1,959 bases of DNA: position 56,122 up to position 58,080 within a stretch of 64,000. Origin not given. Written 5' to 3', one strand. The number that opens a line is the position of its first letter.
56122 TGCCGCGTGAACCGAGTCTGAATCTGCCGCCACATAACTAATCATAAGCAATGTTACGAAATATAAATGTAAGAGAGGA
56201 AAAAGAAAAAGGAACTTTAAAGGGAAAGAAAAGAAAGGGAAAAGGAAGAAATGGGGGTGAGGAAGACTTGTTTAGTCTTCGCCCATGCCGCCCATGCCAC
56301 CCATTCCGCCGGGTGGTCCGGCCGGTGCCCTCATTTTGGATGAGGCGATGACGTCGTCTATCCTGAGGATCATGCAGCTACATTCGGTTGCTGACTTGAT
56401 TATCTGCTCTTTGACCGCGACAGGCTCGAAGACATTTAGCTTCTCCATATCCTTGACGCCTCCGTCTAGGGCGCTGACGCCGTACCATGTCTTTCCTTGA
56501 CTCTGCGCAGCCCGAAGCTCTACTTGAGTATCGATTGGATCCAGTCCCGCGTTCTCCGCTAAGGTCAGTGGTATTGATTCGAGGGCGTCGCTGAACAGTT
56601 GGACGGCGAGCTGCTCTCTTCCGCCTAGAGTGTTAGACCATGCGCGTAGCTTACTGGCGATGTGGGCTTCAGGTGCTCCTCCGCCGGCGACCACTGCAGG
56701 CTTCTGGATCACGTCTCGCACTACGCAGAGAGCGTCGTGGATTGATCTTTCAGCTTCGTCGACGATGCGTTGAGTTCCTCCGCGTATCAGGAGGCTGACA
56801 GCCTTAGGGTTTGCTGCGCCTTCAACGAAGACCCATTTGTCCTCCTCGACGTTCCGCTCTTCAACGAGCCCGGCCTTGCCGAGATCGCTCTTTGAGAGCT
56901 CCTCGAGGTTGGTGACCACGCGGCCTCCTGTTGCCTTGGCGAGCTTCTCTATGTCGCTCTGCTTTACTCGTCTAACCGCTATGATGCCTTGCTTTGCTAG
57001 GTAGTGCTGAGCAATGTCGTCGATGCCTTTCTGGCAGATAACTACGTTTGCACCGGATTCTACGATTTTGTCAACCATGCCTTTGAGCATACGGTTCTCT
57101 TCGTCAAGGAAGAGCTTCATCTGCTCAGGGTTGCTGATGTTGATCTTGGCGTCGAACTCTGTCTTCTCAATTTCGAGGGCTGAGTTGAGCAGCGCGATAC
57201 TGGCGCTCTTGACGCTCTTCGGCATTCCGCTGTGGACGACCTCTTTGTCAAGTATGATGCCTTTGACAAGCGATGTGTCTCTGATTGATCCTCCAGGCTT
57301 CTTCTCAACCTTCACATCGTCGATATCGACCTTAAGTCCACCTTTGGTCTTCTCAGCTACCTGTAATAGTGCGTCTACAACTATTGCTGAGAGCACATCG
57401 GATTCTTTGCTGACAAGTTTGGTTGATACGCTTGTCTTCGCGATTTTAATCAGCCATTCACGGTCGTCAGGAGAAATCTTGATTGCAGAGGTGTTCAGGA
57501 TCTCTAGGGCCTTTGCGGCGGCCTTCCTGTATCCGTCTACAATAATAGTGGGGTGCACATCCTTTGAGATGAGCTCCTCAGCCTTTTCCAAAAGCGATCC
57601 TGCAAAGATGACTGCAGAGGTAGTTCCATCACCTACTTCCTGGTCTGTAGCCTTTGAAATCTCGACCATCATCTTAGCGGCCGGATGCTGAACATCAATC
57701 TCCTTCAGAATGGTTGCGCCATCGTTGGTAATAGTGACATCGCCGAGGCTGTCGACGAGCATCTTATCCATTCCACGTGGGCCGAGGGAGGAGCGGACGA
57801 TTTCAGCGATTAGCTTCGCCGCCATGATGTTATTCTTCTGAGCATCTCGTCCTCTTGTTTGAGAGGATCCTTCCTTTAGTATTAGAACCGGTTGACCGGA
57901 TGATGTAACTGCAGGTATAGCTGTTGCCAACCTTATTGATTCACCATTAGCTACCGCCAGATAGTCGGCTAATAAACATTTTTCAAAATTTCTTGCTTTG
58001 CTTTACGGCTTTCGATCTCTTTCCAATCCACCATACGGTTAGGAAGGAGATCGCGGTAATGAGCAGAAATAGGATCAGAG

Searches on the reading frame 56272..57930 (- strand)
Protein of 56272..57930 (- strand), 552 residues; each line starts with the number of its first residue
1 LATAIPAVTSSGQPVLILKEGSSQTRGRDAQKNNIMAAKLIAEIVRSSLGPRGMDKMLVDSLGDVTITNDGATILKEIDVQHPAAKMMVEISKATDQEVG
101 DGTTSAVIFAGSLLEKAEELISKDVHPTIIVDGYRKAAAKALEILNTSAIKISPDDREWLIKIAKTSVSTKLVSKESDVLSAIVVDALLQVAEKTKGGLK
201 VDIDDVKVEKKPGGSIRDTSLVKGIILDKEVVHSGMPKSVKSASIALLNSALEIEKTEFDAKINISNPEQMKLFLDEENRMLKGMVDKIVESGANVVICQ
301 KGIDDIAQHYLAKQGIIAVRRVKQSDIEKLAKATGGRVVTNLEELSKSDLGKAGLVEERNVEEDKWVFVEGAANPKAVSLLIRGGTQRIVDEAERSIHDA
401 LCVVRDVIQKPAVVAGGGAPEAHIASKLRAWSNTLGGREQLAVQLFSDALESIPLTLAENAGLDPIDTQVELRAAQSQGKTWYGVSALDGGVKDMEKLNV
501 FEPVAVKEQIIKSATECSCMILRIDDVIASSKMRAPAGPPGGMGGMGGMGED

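Call 33: search_protein_families(library=pfam, proteins=[window:56272-57930:-], max_evalue=0.0001)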
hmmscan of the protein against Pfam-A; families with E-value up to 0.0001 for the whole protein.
window:56272-57930:- (552 aa): 1 family
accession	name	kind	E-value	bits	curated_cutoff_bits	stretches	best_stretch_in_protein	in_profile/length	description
PF00118.29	Cpn60_TCP1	-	1.7e-190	634.3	34.3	1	41-530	1-488/490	TCP-1/cpn60 chaperonin family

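Call 82: find_homologous_proteins(query=window:56272-57930:-, max_evalue=1e-100)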
Query window:56272-57930:- (552 aa): 8000 proteins with E <= 1e-100 among 8000 candidates; the best 120 are listed.
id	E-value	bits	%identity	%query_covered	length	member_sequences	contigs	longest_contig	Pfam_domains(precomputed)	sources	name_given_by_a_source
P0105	0.0e+0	1166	100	100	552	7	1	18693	PF00118.30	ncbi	-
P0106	0.0e+0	1057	90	97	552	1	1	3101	PF00118.30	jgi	jgi:thermosome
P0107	0.0e+0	1023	93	90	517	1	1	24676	PF00118.30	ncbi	-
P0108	7.4e-297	1003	85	97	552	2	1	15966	PF00118.30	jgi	jgi:thermosome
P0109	1.8e-282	956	80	96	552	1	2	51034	PF00118.30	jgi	jgi:thermosome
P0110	5.3e-269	911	77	97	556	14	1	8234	PF00118.30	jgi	jgi:thermosome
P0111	1.0e-268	910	76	97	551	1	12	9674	PF00118.30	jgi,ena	jgi:thermosome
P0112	1.5e-268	910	76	97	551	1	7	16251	PF00118.30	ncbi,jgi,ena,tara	jgi:thermosome|tara:strand:+ start:856 stop:2511 length:1656 start_codon:yes stop_codon:yes gene_typ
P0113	5.6e-267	905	76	98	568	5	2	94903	PF00118.30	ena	-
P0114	5.6e-267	905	76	97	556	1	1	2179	PF00118.30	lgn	-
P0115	1.7e-266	903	76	97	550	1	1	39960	PF00118.30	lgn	-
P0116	8.7e-266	901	76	97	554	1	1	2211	PF00118.30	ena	-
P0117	1.1e-265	900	76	97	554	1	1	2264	PF00118.30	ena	-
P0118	1.1e-265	900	76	97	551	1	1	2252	PF00118.30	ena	-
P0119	1.6e-265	900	76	97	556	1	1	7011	PF00118.30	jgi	jgi:thermosome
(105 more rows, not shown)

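Call 83: list_cluster_members(proteins=[P0105, P0107, P0001, P0004, P0003])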
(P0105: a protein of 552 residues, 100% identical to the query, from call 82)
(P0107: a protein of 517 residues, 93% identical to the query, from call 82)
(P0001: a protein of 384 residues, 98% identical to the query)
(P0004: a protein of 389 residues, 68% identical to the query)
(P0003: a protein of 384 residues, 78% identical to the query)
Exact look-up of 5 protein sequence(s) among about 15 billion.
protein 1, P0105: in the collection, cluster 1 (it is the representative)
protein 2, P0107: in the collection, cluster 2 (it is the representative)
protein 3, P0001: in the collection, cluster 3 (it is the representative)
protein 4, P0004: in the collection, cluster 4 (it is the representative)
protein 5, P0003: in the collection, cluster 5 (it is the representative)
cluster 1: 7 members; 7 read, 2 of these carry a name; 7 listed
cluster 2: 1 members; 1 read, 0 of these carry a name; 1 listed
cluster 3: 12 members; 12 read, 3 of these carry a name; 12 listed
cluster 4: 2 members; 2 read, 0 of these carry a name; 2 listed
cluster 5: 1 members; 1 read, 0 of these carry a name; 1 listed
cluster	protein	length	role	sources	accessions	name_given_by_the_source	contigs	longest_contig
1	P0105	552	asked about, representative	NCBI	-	-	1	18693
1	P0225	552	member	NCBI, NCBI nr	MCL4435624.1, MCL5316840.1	MAG: TCP-1/cpn60 chaperonin family protein [Thaumarchaeota archaeon] | TCP-1/cpn60 chaperonin family protein [Nitrososphaerota archaeon]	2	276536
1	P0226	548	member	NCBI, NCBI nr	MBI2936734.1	MAG: TCP-1/cpn60 chaperonin family protein [Thaumarchaeota archaeon] | TCP-1/cpn60 chaperonin family protein [Nitrososphaerota archaeon]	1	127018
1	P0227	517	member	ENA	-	-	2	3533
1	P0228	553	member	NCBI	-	-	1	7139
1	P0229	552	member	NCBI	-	-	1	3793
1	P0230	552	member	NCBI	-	-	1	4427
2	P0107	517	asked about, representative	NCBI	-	-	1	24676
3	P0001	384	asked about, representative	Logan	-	-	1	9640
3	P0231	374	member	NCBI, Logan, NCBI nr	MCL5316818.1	MAG: U32 family peptidase [Thaumarchaeota archaeon] | U32 family peptidase [Nitrososphaerota archaeon]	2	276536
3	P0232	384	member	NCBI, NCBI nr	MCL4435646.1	MAG: U32 family peptidase [Thaumarchaeota archaeon] | U32 family peptidase [Nitrososphaerota archaeon]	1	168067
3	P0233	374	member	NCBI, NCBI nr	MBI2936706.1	MAG: U32 family peptidase [Thaumarchaeota archaeon] | U32 family peptidase [Nitrososphaerota archaeon]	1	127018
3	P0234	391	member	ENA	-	-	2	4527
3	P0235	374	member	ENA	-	-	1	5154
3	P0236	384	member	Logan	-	-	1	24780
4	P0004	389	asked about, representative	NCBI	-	-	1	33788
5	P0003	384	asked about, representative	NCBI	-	-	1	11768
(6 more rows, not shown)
